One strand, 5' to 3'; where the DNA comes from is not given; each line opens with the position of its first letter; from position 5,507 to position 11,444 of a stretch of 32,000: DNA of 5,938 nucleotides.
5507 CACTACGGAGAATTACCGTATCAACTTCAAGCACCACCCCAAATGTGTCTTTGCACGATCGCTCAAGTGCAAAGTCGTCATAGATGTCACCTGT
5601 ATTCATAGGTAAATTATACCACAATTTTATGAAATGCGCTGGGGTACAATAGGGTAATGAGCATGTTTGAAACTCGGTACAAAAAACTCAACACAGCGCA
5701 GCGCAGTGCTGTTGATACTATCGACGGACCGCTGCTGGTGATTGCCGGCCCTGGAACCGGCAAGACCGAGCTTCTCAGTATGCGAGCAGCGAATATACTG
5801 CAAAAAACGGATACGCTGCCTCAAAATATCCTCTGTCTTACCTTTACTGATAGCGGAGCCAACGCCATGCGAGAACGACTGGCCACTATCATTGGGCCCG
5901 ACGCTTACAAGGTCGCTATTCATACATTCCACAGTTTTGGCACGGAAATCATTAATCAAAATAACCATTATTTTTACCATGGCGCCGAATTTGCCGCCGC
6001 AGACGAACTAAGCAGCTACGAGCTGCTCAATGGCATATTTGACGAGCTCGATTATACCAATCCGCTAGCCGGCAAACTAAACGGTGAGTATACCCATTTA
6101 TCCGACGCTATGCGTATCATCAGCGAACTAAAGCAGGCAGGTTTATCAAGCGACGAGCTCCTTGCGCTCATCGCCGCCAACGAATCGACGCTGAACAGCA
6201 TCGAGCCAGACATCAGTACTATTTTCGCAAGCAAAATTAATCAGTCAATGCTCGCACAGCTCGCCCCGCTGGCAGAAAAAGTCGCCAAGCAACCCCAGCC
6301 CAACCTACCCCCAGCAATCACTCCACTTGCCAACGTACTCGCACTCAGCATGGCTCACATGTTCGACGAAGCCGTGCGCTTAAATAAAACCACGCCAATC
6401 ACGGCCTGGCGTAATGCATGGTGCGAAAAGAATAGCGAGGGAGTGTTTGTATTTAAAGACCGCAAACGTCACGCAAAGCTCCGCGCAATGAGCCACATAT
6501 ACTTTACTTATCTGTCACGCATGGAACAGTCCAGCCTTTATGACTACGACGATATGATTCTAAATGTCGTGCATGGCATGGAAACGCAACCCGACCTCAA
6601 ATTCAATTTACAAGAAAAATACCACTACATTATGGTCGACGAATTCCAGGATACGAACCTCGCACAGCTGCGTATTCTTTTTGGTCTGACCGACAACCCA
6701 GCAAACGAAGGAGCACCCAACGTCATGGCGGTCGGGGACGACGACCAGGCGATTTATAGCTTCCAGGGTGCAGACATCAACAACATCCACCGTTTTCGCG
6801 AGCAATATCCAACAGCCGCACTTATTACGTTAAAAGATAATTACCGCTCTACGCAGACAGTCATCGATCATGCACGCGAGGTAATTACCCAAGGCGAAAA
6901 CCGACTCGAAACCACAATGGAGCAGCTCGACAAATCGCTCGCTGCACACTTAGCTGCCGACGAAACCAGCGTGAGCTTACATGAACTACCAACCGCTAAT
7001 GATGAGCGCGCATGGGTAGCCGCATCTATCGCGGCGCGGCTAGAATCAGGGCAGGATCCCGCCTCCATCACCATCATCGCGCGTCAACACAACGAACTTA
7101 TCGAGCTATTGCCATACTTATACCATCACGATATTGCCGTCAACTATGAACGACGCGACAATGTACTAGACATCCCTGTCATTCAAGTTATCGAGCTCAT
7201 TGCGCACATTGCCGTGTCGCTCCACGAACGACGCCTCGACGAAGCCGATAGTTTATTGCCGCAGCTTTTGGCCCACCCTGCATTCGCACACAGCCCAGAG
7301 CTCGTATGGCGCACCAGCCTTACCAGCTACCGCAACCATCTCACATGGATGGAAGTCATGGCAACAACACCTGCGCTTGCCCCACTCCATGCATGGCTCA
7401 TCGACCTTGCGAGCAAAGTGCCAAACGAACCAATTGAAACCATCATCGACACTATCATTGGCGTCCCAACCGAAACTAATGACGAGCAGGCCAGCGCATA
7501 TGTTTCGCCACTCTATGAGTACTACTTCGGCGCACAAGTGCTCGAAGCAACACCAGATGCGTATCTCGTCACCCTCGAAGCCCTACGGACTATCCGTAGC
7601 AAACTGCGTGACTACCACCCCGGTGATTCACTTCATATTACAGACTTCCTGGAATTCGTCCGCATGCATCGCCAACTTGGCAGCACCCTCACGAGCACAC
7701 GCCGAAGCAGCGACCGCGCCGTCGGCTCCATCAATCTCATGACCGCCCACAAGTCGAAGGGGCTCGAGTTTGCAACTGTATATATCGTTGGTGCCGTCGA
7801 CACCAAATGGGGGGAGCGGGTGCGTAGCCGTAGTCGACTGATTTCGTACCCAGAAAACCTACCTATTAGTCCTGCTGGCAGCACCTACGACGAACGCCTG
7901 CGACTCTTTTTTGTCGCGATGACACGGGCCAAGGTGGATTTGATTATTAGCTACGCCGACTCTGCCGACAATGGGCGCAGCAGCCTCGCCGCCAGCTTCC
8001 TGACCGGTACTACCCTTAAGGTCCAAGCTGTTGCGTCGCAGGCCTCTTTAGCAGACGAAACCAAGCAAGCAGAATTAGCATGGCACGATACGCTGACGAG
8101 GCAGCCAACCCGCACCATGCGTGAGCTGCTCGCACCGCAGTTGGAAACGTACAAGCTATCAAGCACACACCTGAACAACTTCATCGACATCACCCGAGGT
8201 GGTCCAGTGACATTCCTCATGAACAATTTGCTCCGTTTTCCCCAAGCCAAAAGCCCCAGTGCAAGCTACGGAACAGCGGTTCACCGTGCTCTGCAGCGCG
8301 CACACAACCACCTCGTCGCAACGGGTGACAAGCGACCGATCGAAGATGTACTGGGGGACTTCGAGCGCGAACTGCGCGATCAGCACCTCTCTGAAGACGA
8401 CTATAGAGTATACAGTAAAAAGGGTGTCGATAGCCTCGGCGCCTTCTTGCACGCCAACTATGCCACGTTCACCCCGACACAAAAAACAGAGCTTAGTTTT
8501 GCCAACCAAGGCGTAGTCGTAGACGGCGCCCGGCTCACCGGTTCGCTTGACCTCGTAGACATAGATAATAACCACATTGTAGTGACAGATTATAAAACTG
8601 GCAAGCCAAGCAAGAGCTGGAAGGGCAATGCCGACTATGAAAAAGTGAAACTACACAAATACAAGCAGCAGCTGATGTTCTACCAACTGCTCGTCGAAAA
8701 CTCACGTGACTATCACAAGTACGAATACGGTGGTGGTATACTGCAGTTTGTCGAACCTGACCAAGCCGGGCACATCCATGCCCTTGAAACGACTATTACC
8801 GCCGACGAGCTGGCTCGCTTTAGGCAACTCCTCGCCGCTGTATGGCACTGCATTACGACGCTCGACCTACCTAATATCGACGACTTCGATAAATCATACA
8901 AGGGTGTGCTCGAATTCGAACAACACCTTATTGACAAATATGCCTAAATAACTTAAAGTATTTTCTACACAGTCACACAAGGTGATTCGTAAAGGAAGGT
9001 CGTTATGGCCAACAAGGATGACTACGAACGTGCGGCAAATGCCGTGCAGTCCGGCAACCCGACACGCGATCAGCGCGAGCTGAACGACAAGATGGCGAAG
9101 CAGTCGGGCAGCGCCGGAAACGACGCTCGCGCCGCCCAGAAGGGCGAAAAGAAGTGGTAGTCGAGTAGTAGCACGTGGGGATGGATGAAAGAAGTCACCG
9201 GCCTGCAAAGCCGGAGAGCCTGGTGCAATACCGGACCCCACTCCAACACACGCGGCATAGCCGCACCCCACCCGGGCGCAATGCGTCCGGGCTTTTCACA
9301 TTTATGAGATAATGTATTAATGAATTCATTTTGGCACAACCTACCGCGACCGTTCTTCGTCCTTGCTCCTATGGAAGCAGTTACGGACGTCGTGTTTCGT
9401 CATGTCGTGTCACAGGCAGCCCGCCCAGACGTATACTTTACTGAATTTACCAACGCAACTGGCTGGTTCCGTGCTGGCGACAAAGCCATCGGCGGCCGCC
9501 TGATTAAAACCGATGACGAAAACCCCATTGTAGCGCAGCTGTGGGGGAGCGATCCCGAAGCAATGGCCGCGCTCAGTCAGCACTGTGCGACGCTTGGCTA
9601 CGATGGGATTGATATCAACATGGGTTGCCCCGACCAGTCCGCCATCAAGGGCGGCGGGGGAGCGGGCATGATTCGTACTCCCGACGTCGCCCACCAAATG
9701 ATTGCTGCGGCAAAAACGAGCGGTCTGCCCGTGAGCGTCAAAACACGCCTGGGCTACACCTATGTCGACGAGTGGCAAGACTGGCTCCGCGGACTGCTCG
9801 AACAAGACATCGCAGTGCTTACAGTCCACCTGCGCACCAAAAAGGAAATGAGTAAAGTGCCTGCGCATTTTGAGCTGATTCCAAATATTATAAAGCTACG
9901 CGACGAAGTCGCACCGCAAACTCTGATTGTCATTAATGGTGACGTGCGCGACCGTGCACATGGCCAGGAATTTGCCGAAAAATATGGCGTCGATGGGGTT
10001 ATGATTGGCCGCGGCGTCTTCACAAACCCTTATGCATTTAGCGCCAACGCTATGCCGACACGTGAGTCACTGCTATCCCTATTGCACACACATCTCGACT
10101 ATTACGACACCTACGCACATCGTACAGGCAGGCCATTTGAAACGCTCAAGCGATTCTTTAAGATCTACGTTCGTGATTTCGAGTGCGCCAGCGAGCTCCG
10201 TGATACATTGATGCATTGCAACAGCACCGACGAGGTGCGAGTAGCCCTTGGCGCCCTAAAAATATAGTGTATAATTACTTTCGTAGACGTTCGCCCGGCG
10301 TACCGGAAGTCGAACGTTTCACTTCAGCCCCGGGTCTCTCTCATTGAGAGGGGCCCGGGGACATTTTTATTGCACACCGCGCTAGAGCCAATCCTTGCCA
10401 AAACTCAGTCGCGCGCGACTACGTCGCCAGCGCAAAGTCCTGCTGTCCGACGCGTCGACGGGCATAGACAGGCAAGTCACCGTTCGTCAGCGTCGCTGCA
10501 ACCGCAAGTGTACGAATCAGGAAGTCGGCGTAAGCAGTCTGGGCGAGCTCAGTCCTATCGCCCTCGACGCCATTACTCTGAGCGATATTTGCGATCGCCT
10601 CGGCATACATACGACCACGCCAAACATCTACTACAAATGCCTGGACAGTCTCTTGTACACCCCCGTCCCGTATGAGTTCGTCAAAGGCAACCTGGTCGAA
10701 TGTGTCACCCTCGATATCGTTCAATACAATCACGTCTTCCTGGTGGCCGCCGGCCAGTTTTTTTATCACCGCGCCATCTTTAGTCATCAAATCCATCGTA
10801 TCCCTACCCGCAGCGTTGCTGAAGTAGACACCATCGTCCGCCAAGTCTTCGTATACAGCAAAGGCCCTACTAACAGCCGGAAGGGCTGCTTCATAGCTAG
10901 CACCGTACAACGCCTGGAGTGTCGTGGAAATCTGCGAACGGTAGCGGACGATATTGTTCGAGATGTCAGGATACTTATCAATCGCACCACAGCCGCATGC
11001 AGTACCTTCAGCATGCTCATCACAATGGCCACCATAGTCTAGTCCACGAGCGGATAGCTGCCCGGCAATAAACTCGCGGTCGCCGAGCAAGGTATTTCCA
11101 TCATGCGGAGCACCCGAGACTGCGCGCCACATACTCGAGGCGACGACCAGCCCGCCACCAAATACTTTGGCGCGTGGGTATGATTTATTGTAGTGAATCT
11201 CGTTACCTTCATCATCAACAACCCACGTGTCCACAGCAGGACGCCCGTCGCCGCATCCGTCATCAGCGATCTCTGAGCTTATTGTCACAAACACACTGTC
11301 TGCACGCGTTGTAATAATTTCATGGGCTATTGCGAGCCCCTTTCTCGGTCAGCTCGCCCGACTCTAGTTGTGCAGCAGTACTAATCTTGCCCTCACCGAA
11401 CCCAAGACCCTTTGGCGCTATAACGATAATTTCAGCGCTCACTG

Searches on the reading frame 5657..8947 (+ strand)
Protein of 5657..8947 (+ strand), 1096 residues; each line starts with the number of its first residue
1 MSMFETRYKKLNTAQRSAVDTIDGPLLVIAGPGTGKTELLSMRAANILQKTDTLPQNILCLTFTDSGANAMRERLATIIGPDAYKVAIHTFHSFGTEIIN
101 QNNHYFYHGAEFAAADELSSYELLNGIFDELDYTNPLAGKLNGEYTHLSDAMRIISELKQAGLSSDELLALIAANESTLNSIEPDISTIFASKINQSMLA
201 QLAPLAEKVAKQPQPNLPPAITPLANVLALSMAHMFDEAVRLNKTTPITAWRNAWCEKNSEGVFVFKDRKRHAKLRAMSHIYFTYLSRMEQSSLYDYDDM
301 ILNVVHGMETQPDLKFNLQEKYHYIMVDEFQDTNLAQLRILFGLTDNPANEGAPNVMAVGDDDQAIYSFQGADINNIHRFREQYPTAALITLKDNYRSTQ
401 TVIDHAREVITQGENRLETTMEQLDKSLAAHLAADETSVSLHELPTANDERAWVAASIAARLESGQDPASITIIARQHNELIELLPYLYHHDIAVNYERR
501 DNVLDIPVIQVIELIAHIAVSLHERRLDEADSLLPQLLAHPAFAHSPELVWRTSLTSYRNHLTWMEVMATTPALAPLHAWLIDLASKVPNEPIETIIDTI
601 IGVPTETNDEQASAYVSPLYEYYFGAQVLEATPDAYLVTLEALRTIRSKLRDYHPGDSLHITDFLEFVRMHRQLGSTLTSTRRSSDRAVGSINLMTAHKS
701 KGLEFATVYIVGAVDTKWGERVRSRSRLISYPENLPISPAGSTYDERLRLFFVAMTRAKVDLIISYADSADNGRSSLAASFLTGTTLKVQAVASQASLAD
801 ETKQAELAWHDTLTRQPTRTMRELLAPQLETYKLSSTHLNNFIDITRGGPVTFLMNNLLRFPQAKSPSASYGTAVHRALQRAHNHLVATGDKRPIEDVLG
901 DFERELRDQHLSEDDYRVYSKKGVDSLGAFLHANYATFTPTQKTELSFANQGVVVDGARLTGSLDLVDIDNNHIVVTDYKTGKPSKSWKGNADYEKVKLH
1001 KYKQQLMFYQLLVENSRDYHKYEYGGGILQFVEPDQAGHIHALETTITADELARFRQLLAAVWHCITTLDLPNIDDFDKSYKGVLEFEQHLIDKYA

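Call 7: search_protein_families(library=pfam, proteins=[window:5657-8947:+], max_evalue=0.01)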
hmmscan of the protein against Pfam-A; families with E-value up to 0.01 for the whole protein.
window:5657-8947:+ (1096 aa): 6 families
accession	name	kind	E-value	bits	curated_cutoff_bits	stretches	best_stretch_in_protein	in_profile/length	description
PF00580.27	UvrD-helicase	-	3.5e-61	207.7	23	1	11-385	1-271/271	UvrD/REP helicase N-terminal domain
PF13361.12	UvrD_C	-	3.7e-27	96.1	25.6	2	639-768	237-349/350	UvrD-like helicase C-terminal domain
PF12705.13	PDDEXK_1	-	3e-19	70.4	22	1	850-1064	14-222/247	PD-(D/E)XK nuclease superfamily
PF13245.12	AAA_19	-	3.1e-18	66.7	25.1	1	15-369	1-133/134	AAA domain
PF13538.12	UvrD_C_2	-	4.5e-07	30.1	27.4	0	694-714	4-24/52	UvrD-like helicase C-terminal domain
PF13604.12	AAA_30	-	2.1e-06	28.1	27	0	11-76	2-67/191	AAA domain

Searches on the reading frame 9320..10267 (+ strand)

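Call 7: search_protein_families(library=pfam, proteins=[window:9320-10267:+], max_evalue=0.01)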
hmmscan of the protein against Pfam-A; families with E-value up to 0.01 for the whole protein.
window:9320-10267:+ (315 aa): 1 family
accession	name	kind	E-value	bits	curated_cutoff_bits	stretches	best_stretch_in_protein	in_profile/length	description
PF01207.24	Dus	-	2.2e-49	168.7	20.4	1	15-306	2-298/311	Dihydrouridine synthase (Dus)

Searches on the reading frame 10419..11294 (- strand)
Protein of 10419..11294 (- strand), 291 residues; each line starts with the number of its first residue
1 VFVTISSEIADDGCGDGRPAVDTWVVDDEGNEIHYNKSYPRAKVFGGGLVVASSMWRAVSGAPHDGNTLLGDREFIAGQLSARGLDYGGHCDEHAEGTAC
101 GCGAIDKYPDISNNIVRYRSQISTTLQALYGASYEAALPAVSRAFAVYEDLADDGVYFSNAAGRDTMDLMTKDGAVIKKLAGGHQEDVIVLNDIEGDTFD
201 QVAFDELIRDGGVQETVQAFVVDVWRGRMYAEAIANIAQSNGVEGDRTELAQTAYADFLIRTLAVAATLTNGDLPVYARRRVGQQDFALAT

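Call 7: search_protein_families(library=pfam, proteins=[window:10419-11294:-], max_evalue=0.01)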
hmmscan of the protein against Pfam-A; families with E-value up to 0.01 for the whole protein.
window:10419-11294:- (291 aa): 1 family
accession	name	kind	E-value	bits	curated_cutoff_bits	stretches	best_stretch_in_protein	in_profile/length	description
PF18484.6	CDCA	-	4.7e-07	30.1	29.2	1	82-228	56-153/184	Cadmium carbonic anhydrase repeat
